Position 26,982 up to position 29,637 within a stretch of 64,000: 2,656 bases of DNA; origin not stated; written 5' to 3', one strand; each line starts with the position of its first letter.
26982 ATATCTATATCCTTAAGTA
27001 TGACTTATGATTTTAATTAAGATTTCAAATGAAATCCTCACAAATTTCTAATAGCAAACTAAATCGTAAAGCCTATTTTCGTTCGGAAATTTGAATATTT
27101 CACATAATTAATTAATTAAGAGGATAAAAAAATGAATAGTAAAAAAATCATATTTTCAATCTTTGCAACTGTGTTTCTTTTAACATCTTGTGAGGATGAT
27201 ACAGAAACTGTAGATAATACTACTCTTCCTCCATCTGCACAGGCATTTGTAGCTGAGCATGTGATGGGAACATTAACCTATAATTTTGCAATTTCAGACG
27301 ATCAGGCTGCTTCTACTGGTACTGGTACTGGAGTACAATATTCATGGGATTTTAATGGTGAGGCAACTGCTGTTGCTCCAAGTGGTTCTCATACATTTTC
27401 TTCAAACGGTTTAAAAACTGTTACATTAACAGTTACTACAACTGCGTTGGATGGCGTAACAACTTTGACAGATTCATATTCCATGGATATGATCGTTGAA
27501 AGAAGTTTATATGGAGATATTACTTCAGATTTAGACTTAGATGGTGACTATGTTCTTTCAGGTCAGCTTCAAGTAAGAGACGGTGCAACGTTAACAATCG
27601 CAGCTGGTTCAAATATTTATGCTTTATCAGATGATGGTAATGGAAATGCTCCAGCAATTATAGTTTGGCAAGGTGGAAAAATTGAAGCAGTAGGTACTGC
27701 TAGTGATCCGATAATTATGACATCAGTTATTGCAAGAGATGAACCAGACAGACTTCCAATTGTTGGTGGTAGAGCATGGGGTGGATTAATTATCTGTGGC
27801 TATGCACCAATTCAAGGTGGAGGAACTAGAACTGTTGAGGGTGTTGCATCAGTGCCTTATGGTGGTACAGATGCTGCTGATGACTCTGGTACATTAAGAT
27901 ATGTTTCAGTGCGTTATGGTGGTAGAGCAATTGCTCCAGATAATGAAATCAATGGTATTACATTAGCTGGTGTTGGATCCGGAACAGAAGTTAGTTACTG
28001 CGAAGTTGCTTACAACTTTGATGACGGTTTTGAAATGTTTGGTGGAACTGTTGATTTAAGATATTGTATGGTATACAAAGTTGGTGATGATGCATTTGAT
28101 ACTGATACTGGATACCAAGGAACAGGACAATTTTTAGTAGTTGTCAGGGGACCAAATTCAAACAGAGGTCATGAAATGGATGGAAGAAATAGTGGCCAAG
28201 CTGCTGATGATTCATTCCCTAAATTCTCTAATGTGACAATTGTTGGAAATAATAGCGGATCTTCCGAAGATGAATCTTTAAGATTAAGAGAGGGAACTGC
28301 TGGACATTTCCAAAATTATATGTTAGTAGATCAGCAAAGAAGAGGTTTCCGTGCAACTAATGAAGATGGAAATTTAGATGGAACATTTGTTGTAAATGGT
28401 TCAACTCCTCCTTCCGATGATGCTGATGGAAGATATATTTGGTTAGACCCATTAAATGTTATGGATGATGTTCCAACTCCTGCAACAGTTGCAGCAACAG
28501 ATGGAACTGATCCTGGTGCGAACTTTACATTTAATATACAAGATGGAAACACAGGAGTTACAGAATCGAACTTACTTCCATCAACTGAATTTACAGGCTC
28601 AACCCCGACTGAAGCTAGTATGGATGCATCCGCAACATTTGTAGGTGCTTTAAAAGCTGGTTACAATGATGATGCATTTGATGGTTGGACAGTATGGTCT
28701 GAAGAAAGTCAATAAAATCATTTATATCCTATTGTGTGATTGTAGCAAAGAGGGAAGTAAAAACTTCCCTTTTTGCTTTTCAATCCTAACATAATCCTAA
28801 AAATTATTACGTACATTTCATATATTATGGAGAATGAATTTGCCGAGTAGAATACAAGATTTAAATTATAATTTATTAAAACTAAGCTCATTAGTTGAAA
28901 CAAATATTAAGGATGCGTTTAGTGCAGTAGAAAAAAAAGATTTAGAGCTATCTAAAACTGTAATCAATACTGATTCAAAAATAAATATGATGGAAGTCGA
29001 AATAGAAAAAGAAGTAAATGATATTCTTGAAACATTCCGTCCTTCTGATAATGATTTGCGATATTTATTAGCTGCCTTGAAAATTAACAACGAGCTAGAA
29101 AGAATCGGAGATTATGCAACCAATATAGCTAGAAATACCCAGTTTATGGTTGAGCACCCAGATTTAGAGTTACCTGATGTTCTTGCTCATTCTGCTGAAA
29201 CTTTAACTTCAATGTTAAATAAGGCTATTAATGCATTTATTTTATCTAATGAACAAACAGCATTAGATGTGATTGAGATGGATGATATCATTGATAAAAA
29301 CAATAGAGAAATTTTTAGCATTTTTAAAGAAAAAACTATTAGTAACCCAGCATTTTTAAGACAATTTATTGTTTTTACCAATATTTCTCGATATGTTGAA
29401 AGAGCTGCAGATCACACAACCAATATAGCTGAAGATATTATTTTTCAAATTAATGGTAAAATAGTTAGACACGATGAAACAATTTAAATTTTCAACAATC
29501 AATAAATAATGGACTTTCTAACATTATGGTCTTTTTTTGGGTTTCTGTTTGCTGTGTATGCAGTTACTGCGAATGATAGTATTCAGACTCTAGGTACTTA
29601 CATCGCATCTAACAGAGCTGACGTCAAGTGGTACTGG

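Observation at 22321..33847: Pho-type locus without Pst, built around a TonB receptor, an orphan lipoprotein, PhoU and a PiT-like permease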

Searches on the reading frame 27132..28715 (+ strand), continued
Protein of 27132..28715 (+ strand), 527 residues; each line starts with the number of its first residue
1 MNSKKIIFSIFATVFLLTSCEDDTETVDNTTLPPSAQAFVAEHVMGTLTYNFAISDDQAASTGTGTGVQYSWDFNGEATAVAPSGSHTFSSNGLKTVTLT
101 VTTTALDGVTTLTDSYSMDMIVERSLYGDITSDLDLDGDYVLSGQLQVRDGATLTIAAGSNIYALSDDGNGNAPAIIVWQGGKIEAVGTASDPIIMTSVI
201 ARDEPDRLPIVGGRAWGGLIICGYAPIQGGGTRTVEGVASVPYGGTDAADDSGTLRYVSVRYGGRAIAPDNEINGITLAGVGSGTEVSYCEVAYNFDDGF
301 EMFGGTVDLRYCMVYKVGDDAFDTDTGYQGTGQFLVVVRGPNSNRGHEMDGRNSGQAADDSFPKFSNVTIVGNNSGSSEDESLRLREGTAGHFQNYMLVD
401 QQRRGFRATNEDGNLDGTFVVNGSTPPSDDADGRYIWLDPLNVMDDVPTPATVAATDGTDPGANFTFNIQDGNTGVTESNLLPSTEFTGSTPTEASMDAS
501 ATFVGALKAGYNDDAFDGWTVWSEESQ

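Call 80: find_encoding_contigs(protein=P0497, flank=8000, max_places=1)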
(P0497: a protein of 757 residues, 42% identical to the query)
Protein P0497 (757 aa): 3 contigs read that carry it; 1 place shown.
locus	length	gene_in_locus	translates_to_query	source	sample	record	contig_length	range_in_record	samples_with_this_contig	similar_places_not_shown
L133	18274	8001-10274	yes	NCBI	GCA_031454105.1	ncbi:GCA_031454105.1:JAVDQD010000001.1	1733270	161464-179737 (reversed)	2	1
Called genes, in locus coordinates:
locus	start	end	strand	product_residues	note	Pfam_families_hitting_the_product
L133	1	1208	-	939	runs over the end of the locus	PF25596:CPSase_L_D1, PF02786:CPSase_L_D2, PF07478:Dala_Dala_lig_C (faint), PF02787:CPSase_L_D3, PF25596:CPSase_L_D1, PF02655:ATP-grasp_3 (weak), PF02786:CPSase_L_D2, PF02222:ATP-grasp, +2 more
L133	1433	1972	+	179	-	-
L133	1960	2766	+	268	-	PF08309:LVIVD (faint)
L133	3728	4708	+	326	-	PF20030:bpMoxR, PF07726:AAA_3, PF07728:AAA_5, PF17863:AAA_lid_2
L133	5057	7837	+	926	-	PF13620:CarboxypepD_reg, PF13715:CarbopepD_reg_2, PF07715:Plug (weak), PF00593:TonB_dep_Rec_b-barrel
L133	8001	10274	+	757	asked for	PF28492:Beta_helix_4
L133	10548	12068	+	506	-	PF01676:Metalloenzyme, PF06415:iPGM_N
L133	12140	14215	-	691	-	-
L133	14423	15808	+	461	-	-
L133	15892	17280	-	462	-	PF02233:PNTB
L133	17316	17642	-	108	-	PF12769:PNTB_4TM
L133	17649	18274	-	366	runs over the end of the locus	PF05222:AlaDh_PNT_N, PF02826:2-Hacid_dh_C (faint), PF01262:AlaDh_PNT_C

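Call 81: find_encoding_contigs(protein=P0468, flank=8000, max_places=1)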
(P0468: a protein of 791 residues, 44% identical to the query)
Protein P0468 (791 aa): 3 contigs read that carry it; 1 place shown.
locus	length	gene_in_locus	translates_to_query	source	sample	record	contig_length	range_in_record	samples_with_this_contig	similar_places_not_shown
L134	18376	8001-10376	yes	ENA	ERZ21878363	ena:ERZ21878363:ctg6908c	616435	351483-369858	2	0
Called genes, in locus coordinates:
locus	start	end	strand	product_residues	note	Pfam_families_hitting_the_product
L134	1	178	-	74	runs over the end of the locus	-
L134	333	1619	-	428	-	-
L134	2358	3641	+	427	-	PF02675:AdoMet_dc, PF17284:Spermine_synt_N, PF01564:Spermine_synth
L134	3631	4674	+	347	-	PF00491:Arginase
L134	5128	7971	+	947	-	PF13620:CarboxypepD_reg, PF13715:CarbopepD_reg_2, PF07715:Plug (weak), PF00593:TonB_dep_Rec_b-barrel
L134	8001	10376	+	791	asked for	PF28492:Beta_helix_4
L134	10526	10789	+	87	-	PF17253:DUF5320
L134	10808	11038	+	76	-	-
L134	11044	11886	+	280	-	PF01937:ARMT1-like_dom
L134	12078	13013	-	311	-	PF01040:UbiA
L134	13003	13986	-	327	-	PF00288:GHMP_kinases_N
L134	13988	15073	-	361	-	PF22700:MVD-like_N, PF18376:MDD_C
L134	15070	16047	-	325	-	-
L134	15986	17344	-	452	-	PF00368:HMG-CoA_red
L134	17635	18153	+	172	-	-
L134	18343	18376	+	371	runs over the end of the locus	PF02333:Phytase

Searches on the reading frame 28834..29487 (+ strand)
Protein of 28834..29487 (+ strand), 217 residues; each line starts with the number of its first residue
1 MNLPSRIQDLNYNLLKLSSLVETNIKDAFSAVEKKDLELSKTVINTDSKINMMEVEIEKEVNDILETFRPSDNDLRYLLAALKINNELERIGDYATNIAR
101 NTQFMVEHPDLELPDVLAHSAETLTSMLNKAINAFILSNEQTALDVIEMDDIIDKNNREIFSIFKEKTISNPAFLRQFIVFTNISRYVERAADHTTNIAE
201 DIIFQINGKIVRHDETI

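Call 4: search_protein_families(library=pfam, proteins=[window:28834-29487:+], max_evalue=0.01)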
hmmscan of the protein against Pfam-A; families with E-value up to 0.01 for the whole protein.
window:28834-29487:+ (217 aa): 1 family
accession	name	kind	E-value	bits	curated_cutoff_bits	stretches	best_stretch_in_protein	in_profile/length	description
PF01895.24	PhoU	-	5.4e-38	129.7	23.5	2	15-101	2-88/89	PhoU domain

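Call 5: search_protein_families(library=ncbifam, proteins=[window:28834-29487:+], max_evalue=0.01)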
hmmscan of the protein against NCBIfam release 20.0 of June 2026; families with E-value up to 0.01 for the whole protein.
window:28834-29487:+ (217 aa): 2 families
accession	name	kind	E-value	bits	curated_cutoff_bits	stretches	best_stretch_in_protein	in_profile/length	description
TIGR02135.1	phoU_full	equivalog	2.1e-48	164.7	130.25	1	6-211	6-212/212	phosphate signaling complex protein PhoU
NF008332.0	PRK11115.1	equivalog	5.2e-33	114.5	342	1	7-213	18-224/239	phosphate signaling complex protein PhoU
